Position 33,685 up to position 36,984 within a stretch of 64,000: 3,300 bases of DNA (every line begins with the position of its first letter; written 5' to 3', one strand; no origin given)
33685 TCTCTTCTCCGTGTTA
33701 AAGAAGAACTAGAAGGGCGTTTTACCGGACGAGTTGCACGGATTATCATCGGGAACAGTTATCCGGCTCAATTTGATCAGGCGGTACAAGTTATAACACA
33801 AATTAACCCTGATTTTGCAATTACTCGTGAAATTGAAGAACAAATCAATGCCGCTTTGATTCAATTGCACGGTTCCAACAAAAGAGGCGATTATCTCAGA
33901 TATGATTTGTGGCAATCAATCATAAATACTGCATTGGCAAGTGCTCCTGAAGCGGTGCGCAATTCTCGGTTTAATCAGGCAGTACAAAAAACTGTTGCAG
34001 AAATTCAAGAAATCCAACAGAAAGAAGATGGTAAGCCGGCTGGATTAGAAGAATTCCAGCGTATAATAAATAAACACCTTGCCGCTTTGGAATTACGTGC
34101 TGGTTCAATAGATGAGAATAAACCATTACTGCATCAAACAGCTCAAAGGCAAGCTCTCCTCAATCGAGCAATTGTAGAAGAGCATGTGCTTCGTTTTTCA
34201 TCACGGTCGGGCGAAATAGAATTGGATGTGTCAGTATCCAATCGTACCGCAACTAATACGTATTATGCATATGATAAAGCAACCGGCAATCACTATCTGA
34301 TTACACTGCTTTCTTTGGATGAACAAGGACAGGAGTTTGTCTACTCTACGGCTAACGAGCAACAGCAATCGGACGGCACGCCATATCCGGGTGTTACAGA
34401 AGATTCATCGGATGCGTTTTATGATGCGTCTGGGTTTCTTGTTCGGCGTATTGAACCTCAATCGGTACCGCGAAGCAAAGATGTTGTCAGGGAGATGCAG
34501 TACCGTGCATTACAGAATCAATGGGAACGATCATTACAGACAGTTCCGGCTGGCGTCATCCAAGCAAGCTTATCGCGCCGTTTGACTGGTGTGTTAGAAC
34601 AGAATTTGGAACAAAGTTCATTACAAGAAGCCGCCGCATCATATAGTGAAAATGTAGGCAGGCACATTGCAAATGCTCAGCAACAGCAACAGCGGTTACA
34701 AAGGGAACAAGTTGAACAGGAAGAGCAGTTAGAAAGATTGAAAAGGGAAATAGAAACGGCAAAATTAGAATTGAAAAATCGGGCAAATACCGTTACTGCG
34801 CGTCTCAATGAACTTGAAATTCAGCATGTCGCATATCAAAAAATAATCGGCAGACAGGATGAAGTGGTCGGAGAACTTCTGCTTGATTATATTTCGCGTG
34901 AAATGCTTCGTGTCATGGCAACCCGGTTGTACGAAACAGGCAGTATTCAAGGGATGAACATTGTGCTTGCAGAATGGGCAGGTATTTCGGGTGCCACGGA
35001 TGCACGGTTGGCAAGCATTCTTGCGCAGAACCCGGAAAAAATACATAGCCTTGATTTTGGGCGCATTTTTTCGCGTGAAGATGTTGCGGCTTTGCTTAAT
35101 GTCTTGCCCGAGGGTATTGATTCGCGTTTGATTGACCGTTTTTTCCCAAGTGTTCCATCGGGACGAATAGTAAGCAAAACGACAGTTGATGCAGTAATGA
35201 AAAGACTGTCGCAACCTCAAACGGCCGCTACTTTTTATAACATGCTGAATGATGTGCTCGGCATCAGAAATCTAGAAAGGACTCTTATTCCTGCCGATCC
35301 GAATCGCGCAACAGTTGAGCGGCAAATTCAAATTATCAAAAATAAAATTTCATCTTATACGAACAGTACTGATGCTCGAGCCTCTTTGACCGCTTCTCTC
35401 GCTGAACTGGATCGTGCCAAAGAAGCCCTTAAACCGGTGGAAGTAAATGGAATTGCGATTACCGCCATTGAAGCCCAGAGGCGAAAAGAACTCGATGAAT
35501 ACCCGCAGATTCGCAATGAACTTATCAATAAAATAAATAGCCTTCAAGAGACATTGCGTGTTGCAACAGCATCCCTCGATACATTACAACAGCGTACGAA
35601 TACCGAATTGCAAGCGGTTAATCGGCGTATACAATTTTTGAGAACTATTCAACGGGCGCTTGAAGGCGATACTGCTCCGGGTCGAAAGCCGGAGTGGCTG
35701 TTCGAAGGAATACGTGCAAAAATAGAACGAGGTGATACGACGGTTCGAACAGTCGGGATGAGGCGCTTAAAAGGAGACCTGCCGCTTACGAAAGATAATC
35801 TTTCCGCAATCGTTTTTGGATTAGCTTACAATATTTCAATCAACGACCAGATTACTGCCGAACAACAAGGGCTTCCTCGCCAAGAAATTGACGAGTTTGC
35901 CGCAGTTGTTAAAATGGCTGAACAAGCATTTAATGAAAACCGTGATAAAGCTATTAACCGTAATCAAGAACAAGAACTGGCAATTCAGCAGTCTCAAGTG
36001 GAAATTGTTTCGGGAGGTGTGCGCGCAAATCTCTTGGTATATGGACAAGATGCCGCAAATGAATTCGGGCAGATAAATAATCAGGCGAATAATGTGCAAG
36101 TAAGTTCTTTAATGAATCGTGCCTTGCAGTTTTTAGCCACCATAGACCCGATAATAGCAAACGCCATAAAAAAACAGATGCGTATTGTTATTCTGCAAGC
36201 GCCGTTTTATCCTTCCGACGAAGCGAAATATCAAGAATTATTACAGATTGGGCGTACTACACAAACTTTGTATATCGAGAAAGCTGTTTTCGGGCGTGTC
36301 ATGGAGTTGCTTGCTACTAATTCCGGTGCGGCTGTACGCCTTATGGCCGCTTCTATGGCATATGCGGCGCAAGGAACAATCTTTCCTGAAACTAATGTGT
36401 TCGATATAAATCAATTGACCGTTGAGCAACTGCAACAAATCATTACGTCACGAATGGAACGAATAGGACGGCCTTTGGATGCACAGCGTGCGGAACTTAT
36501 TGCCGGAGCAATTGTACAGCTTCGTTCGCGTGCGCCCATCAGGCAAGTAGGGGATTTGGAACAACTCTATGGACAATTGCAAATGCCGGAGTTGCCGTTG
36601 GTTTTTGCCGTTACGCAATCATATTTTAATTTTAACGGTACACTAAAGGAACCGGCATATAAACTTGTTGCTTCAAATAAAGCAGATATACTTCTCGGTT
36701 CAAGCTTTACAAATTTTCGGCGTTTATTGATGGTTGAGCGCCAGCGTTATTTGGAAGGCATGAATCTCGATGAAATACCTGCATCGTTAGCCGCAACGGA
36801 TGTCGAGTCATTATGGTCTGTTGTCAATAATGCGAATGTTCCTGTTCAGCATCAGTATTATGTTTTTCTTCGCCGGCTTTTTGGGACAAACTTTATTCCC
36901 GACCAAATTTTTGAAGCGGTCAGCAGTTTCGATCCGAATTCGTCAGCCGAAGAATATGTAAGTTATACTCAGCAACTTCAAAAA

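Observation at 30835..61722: Uninterrupted 30.9-kb ORF encoding a largely non-repetitive 10,295-aa protein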

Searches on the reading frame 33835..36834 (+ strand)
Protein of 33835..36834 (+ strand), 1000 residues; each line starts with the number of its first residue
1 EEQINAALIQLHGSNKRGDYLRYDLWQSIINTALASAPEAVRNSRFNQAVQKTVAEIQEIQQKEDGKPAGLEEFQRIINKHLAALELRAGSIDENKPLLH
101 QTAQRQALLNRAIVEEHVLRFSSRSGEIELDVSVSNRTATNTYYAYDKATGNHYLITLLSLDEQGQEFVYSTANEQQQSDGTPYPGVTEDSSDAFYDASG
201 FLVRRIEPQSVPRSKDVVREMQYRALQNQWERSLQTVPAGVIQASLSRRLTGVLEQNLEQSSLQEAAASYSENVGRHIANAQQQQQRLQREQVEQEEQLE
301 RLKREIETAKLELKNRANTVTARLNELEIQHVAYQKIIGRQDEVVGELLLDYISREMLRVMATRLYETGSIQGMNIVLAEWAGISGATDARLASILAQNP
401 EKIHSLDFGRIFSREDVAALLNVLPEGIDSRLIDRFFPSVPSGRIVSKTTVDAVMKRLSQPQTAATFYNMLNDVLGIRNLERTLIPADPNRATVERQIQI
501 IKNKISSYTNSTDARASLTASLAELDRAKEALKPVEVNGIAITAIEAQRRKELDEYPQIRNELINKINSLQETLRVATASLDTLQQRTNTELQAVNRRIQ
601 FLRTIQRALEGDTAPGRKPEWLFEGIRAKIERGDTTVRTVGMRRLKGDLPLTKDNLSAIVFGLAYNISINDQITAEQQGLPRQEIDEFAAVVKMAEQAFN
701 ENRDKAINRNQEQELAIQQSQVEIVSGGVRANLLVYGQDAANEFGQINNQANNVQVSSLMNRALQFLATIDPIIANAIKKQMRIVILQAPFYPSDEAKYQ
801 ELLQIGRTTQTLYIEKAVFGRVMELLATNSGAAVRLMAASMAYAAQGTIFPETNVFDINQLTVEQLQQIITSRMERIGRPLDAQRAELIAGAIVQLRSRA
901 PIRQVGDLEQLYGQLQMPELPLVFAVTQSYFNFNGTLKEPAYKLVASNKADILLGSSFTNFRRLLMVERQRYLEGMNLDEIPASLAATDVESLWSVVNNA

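Call 5: search_protein_families(library=pfam, proteins=[window:33835-36834:+], max_evalue=0.01)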
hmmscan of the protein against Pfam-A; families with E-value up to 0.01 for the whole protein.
window:33835-36834:+ (1000 aa): 0 families

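Call 72: search_protein_families(library=ncbifam, proteins=[window:33835-36834:+], max_evalue=0.1)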
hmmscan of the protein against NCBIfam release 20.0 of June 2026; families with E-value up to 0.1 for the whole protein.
window:33835-36834:+ (1000 aa): 1 family
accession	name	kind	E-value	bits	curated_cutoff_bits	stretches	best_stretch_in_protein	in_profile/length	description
NF045487.1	ASRP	equivalog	0.0012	17.5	300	1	467-600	110-252/593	archaea-specific SMC-related protein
